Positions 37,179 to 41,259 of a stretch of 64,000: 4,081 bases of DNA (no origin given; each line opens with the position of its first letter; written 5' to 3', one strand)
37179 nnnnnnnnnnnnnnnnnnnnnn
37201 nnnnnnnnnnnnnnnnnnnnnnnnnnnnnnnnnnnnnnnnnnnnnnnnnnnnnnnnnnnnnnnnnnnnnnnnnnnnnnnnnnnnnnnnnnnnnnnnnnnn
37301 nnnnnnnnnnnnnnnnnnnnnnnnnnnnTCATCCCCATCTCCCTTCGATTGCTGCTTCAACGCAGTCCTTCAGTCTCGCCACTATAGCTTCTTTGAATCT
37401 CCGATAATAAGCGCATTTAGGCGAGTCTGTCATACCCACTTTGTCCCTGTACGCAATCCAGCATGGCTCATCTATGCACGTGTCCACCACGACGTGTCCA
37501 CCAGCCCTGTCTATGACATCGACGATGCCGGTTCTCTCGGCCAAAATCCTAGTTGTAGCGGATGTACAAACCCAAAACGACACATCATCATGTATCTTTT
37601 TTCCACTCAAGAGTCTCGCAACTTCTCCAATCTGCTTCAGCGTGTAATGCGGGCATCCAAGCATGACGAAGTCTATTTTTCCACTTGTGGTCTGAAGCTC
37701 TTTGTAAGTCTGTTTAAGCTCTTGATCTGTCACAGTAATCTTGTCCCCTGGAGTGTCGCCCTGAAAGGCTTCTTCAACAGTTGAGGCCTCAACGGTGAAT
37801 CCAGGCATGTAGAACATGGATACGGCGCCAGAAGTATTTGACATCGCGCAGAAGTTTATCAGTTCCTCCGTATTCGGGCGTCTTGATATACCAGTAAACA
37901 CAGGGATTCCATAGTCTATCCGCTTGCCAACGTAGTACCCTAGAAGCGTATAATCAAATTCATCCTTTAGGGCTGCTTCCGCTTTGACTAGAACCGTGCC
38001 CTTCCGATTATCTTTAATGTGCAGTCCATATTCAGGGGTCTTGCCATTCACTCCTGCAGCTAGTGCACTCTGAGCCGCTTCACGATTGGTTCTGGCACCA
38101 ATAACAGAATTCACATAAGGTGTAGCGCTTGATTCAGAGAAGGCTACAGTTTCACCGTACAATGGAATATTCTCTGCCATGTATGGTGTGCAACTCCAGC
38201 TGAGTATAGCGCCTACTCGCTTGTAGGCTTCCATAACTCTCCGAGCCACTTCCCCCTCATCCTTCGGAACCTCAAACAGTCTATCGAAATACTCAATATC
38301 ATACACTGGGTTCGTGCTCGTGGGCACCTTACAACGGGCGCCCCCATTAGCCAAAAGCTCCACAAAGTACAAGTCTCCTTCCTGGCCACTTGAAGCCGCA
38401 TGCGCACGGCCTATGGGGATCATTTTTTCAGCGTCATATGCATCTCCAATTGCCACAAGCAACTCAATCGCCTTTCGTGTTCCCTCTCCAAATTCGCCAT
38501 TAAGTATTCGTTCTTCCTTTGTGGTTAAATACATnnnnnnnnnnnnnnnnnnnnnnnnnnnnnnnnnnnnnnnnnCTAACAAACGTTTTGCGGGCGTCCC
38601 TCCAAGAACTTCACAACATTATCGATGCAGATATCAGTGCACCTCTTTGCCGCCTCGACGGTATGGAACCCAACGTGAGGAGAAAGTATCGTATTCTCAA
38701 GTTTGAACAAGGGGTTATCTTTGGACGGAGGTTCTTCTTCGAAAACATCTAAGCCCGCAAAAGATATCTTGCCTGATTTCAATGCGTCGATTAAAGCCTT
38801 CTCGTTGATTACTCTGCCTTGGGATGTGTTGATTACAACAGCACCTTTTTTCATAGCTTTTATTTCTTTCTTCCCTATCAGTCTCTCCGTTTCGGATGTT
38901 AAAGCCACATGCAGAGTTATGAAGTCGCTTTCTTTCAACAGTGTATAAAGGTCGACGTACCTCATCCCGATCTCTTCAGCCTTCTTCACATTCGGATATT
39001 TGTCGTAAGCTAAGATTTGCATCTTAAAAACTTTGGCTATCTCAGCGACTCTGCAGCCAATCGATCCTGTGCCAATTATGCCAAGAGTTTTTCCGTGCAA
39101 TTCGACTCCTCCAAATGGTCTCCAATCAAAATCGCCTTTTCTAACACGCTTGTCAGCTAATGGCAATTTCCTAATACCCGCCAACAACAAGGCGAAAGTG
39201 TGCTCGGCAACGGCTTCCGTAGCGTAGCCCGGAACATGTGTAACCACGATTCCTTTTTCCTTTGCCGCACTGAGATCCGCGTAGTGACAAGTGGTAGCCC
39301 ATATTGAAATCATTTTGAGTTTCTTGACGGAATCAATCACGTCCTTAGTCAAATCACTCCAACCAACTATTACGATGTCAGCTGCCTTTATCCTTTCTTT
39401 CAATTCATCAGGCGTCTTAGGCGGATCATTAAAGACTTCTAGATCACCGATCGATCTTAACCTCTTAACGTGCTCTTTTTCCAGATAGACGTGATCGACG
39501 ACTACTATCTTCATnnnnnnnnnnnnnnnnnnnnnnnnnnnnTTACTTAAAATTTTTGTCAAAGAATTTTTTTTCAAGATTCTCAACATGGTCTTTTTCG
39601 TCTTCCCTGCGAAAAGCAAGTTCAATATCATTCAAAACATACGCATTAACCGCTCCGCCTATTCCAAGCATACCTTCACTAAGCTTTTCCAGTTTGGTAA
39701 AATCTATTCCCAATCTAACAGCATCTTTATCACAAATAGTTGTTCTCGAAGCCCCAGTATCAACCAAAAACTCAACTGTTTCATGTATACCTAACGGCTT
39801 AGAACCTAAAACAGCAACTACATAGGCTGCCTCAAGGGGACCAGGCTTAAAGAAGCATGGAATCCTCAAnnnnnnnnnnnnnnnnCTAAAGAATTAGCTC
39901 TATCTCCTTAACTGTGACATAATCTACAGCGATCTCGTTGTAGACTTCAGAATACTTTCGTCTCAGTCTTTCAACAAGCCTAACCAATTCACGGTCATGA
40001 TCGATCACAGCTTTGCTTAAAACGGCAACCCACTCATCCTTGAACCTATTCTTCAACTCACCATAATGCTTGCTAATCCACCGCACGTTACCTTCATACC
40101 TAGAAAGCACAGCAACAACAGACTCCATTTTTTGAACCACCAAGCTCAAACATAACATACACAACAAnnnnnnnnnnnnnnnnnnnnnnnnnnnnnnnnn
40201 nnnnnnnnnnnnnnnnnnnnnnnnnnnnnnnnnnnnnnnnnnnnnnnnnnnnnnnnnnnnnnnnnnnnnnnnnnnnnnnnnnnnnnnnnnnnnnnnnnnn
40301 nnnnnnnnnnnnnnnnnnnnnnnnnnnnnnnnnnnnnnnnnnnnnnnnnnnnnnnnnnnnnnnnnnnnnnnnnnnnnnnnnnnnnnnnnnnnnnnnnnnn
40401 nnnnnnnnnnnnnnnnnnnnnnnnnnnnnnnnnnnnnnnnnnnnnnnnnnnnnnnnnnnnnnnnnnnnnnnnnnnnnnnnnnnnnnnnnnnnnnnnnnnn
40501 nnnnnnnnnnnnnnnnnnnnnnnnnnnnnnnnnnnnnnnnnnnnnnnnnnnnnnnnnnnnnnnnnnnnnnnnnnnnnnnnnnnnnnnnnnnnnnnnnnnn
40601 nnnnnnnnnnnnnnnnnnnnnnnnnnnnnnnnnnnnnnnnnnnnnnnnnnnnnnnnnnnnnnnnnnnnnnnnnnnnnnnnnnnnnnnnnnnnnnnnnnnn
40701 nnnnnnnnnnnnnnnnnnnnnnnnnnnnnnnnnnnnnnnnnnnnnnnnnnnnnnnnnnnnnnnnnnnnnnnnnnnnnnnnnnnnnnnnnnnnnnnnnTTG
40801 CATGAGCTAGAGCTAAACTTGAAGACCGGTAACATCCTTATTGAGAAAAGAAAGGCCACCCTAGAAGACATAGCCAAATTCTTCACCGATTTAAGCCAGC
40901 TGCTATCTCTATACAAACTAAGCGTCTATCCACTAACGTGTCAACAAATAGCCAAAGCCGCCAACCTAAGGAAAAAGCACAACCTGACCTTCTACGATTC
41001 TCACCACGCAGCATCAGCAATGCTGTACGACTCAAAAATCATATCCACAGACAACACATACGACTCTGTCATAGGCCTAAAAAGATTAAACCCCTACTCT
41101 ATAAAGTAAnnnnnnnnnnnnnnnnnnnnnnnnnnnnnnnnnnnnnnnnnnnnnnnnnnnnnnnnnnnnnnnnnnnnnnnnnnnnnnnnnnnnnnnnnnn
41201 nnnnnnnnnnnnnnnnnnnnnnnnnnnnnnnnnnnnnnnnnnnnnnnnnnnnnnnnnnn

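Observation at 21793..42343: Three copies of a ParB-like gene with progressive 5-prime truncation, each anchored by its stop codon in a CTAGCGC motif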

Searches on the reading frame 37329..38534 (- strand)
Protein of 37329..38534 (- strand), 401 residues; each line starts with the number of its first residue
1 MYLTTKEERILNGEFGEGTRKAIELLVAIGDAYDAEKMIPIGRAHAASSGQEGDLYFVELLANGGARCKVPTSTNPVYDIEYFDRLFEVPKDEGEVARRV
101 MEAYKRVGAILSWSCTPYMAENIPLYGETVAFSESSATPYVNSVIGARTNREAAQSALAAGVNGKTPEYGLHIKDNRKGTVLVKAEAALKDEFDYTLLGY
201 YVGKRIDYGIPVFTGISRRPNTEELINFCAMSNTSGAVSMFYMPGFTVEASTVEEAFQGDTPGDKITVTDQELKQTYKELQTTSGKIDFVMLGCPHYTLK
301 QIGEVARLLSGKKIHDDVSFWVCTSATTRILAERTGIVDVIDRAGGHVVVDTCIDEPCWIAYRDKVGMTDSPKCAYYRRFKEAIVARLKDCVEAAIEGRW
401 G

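Call 10: search_protein_families(library=pfam, proteins=[window:37329-38534:-], max_evalue=0.01)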
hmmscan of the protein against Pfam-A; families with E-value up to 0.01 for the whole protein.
window:37329-38534:- (401 aa): 2 families
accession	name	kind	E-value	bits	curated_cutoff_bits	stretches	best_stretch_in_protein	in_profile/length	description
PF04412.18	AcnX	-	6.5e-128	427.3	31.5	1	1-393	1-400/400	Aconitase X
PF00330.25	Aconitase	-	0.00087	18.8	28.7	1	270-353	322-414/463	Aconitase family (aconitate hydratase)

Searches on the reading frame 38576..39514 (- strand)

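Call 10: search_protein_families(library=pfam, proteins=[window:38576-39514:-], max_evalue=0.01)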
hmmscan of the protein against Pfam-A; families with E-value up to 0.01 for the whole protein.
window:38576-39514:- (312 aa): 6 families
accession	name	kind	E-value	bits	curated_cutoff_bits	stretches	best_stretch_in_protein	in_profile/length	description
PF02826.25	2-Hacid_dh_C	-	2.1e-63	213.3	25.1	1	107-282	1-178/178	D-isomer specific 2-hydroxyacid dehydrogenase, NAD binding domain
PF00389.36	2-Hacid_dh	-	1.9e-27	96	24.6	1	4-310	2-131/134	D-isomer specific 2-hydroxyacid dehydrogenase, catalytic domain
PF01262.27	AlaDh_PNT_C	-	1.5e-05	24.9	23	1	135-229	21-127/214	Alanine dehydrogenase/PNT, C-terminal domain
PF03446.21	NAD_binding_2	-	8.6e-05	23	21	1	144-254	2-116/161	NAD binding domain of 6-phosphogluconate dehydrogenase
PF07991.19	KARI_N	-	0.0017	18.4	20.6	1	139-236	2-99/165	Acetohydroxy acid isomeroreductase, NADPH-binding domain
PF08362.16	TetR_C_3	-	0.0061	17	25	1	35-86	62-112/143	YcdC-like protein, C-terminal region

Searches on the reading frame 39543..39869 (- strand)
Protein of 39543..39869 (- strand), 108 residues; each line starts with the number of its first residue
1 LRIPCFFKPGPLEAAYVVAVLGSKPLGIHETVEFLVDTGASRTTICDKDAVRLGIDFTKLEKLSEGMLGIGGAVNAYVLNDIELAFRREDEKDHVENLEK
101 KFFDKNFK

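Call 18: search_protein_families(library=pfam, proteins=[window:39543-39869:-], max_evalue=0.01)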
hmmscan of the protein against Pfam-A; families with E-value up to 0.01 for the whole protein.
window:39543-39869:- (108 aa): 3 families
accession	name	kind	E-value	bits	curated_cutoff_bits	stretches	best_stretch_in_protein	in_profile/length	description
PF13650.11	Asp_protease_2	-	1e-06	29.8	24.3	1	31-76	9-53/90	Aspartyl protease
PF13975.11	gag-asp_proteas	-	2.6e-06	28.4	28.2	1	30-62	8-40/92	gag-polyprotein putative aspartyl protease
PF00077.25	RVP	-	0.00088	20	20.7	1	31-95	15-75/101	Retroviral aspartyl protease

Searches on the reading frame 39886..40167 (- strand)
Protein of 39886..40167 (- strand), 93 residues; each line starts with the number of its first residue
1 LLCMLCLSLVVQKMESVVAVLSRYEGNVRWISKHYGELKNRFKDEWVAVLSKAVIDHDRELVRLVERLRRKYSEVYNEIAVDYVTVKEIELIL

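Call 18: search_protein_families(library=pfam, proteins=[window:39886-40167:-], max_evalue=0.01)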
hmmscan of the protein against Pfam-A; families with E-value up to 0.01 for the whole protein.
window:39886-40167:- (93 aa): 1 family
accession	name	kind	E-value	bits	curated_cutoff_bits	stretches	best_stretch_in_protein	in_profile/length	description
PF18929.5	DUF5678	-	5.8e-05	23.3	23.2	1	37-73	1-37/49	Family of unknown function (DUF5678)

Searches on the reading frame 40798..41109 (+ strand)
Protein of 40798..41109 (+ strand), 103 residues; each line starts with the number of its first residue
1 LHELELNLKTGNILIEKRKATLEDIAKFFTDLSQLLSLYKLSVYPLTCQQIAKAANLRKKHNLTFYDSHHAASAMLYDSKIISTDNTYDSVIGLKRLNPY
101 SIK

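Call 18: search_protein_families(library=pfam, proteins=[window:40798-41109:+], max_evalue=0.01)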
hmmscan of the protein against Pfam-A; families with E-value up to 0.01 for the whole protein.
window:40798-41109:+ (103 aa): 1 family
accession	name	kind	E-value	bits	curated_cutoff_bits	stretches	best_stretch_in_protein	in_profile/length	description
PF01850.27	PIN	-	2.9e-08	34.8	23.6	1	24-90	50-116/120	PIN domain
